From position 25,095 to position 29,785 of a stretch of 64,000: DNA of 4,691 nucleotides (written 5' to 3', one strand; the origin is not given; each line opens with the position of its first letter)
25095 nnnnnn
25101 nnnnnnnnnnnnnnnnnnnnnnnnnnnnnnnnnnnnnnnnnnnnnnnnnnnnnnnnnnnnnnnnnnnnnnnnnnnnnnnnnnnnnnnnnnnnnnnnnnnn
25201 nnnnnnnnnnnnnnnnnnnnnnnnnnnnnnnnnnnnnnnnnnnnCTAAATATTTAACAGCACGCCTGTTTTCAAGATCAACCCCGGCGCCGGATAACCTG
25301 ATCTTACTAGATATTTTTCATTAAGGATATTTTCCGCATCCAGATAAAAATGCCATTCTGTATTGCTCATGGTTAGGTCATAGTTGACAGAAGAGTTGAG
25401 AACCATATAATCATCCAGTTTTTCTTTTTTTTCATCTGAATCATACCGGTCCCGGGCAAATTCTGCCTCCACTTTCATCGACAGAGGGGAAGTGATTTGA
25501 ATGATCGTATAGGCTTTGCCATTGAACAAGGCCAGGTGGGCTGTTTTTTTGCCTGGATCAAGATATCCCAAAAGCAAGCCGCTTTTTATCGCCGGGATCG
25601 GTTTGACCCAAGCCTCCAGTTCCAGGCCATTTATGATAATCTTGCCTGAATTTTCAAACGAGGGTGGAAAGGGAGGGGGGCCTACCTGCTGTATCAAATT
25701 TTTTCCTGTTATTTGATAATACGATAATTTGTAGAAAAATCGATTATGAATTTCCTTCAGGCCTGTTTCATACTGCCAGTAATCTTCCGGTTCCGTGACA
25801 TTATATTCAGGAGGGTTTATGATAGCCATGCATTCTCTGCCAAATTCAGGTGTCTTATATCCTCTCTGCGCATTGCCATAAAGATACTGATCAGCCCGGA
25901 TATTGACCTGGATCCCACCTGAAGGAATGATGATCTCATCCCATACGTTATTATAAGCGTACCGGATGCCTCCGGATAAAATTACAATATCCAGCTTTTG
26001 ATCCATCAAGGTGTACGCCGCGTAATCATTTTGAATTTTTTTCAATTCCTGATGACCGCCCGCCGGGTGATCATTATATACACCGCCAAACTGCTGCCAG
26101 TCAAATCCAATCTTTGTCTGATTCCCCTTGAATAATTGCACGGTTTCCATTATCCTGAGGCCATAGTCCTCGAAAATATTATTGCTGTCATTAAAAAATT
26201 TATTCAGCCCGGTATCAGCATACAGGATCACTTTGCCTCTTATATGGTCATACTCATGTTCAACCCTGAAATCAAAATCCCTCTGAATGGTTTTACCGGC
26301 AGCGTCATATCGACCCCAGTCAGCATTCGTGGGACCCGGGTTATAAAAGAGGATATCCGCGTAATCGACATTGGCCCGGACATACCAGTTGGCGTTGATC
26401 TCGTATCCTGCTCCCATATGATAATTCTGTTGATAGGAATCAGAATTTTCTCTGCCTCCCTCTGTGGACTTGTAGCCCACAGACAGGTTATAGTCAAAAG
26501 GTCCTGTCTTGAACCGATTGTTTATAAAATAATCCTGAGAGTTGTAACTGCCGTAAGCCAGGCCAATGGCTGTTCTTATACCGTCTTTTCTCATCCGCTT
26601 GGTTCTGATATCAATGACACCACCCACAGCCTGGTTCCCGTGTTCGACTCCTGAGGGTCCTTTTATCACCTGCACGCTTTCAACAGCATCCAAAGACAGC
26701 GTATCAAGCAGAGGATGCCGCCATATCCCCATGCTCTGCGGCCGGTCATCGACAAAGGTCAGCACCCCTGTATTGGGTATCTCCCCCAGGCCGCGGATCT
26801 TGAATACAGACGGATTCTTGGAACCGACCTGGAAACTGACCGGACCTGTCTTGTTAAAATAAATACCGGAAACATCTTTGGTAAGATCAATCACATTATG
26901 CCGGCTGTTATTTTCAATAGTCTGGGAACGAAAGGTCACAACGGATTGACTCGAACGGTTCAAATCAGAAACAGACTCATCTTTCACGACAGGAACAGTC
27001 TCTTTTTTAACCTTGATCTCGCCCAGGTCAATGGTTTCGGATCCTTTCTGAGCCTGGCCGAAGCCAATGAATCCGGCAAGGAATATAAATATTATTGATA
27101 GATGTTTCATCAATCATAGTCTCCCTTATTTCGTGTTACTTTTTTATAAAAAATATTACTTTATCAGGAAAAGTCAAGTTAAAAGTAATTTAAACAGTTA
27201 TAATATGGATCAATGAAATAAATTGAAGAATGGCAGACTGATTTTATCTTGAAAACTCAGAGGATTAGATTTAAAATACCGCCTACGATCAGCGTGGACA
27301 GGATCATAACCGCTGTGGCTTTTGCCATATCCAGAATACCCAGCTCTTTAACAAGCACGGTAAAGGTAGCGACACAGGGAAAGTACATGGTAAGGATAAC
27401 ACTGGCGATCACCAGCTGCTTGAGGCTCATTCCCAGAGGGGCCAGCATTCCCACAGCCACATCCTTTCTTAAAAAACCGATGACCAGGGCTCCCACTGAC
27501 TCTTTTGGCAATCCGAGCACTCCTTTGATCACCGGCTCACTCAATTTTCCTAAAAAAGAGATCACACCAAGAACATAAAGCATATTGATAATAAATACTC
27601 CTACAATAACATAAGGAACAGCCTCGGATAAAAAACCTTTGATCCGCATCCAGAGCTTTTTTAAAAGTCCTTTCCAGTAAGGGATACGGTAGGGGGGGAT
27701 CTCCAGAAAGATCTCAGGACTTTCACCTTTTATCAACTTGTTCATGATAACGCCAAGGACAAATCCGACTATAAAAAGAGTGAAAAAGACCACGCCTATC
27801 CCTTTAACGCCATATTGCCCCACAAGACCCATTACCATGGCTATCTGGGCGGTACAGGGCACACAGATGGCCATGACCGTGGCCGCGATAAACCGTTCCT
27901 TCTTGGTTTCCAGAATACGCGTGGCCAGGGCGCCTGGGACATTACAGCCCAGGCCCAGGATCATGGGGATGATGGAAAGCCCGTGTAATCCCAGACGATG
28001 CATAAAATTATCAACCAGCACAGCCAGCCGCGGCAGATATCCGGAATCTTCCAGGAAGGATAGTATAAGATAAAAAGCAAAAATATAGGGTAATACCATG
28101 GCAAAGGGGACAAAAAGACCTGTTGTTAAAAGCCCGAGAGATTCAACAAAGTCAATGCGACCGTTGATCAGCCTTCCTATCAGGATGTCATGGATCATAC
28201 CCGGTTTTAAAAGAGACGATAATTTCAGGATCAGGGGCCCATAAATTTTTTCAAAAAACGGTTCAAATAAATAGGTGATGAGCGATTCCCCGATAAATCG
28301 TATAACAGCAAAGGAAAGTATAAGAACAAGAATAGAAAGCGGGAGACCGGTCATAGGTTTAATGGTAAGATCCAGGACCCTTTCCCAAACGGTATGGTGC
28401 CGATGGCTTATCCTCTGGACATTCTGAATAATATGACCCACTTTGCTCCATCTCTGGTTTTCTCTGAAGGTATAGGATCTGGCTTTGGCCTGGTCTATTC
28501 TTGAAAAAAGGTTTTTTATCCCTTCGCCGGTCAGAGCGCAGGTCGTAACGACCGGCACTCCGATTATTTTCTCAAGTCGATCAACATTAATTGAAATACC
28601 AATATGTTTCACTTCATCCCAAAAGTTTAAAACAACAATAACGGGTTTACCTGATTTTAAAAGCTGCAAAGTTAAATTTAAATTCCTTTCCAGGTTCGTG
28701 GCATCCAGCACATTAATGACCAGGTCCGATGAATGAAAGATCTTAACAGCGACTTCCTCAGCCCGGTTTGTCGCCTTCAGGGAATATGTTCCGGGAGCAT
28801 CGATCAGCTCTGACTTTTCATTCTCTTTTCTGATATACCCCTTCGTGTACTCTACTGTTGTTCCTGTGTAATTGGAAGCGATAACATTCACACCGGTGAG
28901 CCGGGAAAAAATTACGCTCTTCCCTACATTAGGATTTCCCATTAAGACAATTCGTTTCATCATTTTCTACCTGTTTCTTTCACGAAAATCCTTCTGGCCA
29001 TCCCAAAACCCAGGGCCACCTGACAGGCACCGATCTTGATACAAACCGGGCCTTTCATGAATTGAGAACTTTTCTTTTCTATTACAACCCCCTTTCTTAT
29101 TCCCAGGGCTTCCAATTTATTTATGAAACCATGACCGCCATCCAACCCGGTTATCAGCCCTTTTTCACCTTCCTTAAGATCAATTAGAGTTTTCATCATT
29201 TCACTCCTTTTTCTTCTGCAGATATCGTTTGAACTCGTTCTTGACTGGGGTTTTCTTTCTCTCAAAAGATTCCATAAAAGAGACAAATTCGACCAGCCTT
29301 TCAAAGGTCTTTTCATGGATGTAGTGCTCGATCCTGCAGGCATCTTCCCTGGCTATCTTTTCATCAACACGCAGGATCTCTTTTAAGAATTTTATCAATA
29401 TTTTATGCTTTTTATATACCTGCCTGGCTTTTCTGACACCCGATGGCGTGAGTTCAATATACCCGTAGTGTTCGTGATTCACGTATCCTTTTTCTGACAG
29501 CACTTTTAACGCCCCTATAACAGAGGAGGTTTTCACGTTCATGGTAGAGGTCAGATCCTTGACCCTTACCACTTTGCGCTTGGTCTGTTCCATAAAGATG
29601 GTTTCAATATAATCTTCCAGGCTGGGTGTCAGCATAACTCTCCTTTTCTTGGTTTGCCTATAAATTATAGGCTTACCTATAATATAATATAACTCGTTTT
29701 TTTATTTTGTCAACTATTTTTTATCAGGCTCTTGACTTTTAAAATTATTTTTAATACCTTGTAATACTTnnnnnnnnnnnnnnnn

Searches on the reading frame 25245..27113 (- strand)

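Call 43: search_protein_families(library=ncbifam, proteins=[window:25245-27113:-], max_evalue=0.00001)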
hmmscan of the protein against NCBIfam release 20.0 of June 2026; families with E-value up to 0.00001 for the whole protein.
window:25245-27113:- (622 aa): 10 families
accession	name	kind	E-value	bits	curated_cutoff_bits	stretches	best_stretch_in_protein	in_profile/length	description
TIGR01783.1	TonB-siderophor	subfamily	7.6e-24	84.3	223.5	2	389-606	402-625/649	TonB-dependent siderophore receptor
NF007926.1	PRK10641.1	equivalog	2.2e-16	59.5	836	1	58-584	50-582/617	TonB-dependent vitamin B12 receptor BtuB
TIGR01779.1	TonB-B12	equivalog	5.3e-16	58.3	599.7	1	64-611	55-603/614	TonB-dependent vitamin B12 receptor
NF049945.1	TonB_dep_FCYXU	equivalog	1.5e-14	53.6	825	1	128-253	121-251/697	TonB-dependent receptor, FCYXU motif-type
TIGR01785.1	TonB-hemin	subfamily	3.7e-12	45.5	316.85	1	53-203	17-158/677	TonB-dependent heme/hemoglobin receptor family protein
TIGR01786.1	TonB-hemlactrns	subfamily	6.5e-12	44.6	323.75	1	42-195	12-159/719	TonB-dependent hemoglobin/transferrin/lactoferrin family receptor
NF049947.1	TonB_dep_PCPU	exception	2.6e-11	42.5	800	1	138-259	131-255/685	TonB-dependent receptor, PCPU motif-type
NF010011.0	PRK13484.1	equivalog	1.9e-06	26.4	1197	1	37-186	30-173/682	IreA family TonB-dependent siderophore receptor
NF041676.1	FecA_OM_dicitr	equivalog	4.9e-06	24.8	1100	0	104-248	179-332/773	TonB-dependent Fe(3+) dicitrate receptor FecA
NF007478.2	PRK10064.1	equivalog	7.7e-06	24.4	745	1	37-205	30-193/663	catecholate siderophore receptor CirA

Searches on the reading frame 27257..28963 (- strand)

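Call 43: search_protein_families(library=ncbifam, proteins=[window:27257-28963:-], max_evalue=0.00001)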
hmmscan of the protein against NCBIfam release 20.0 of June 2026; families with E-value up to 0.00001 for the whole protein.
window:27257-28963:- (568 aa): 16 families
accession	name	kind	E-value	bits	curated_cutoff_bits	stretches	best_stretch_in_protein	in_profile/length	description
TIGR00437.1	feoB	equivalog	1.4e-111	374.1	315.65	2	197-540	244-594/594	ferrous iron transport protein B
NF007105.0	PRK09554.1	equivalog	5.4e-66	223.2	683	2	5-163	6-170/772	Fe(2+) transporter permease subunit FeoB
TIGR03594.1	GTPase_EngA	equivalog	7.6e-20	71.3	306.7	1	4-233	177-413/432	ribosome biogenesis GTPase Der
TIGR00231.1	small_GTP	domain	5.2e-16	58.8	42.5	1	3-154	4-160/164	GTP-binding protein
NF000908.1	PRK00089.1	equivalog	2.2e-14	53.4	237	1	5-161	6-168/291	GTPase Era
TIGR00436.1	era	equivalog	7e-11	42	116.25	1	4-158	2-161/270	GTPase Era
TIGR03918.1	GTP_HydF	equivalog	6.3e-10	38.5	325.55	1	2-162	7-169/392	[FeFe] hydrogenase H-cluster maturation GTPase HydF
TIGR00450.1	mnmE_trmE_thdF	equivalog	2.2e-09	36.9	252.6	1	4-160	211-367/446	tRNA uridine-5-carboxymethylaminomethyl(34) synthesis GTPase MnmE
NF002828.0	PRK03003.1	equivalog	2.4e-09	36.3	631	1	3-159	214-382/477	ribosome biogenesis GTPase Der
TIGR03596.1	GTPase_YlqF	equivalog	2.5e-09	36.9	208.2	0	4-71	120-185/276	ribosome biogenesis GTPase YlqF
NF003661.0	PRK05291.1-3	equivalog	7.3e-09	35.5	380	1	4-167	218-378/448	tRNA uridine-5-carboxymethylaminomethyl(34) synthesis GTPase MnmE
NF007071.0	PRK09518.1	equivalog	1.9e-08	33.3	953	1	2-159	444-613/706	bifunctional cytidylate kinase/GTPase Der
TIGR02729.1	Obg_CgtA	equivalog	6.4e-07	28.7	280.25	1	4-158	159-326/329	Obg family GTPase CgtA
NF007171.0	PRK09602.1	subfamily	8.3e-07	28.2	387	0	1-54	1-56/397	YchF-related putative GTPase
NF008955.0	PRK12297.1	equivalog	3.2e-06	26.3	406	0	4-168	161-336/429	GTPase ObgE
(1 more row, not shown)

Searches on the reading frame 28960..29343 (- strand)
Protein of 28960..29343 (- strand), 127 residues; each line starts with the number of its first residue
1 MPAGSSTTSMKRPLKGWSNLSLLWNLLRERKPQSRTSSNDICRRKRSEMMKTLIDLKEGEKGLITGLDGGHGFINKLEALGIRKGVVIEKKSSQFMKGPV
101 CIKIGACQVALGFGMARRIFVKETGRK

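Call 58: search_protein_families(library=pfam, proteins=[window:28960-29343:-], max_evalue=0.0001)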
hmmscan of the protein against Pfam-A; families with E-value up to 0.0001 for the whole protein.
window:28960-29343:- (127 aa): 1 family
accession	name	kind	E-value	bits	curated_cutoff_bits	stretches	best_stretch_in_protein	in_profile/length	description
PF04023.20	FeoA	-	8.4e-17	61.5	23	1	52-122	2-73/74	FeoA domain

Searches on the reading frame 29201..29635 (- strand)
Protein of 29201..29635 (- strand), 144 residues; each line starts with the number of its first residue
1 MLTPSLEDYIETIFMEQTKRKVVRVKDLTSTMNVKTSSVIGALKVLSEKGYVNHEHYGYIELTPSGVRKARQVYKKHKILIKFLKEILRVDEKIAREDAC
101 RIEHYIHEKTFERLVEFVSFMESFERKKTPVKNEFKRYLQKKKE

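Call 58: search_protein_families(library=pfam, proteins=[window:29201-29635:-], max_evalue=0.0001)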
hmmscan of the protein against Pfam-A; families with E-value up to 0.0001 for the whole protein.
window:29201-29635:- (144 aa): 2 families
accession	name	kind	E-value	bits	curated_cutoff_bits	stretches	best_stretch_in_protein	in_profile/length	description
PF02742.21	Fe_dep_repr_C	-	8.3e-18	64.6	27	1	63-123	1-61/70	Iron dependent repressor, metal binding and dimerisation domain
PF01325.25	Fe_dep_repress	-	2.6e-15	56.8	26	1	1-58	1-58/60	Iron dependent repressor, N-terminal DNA binding domain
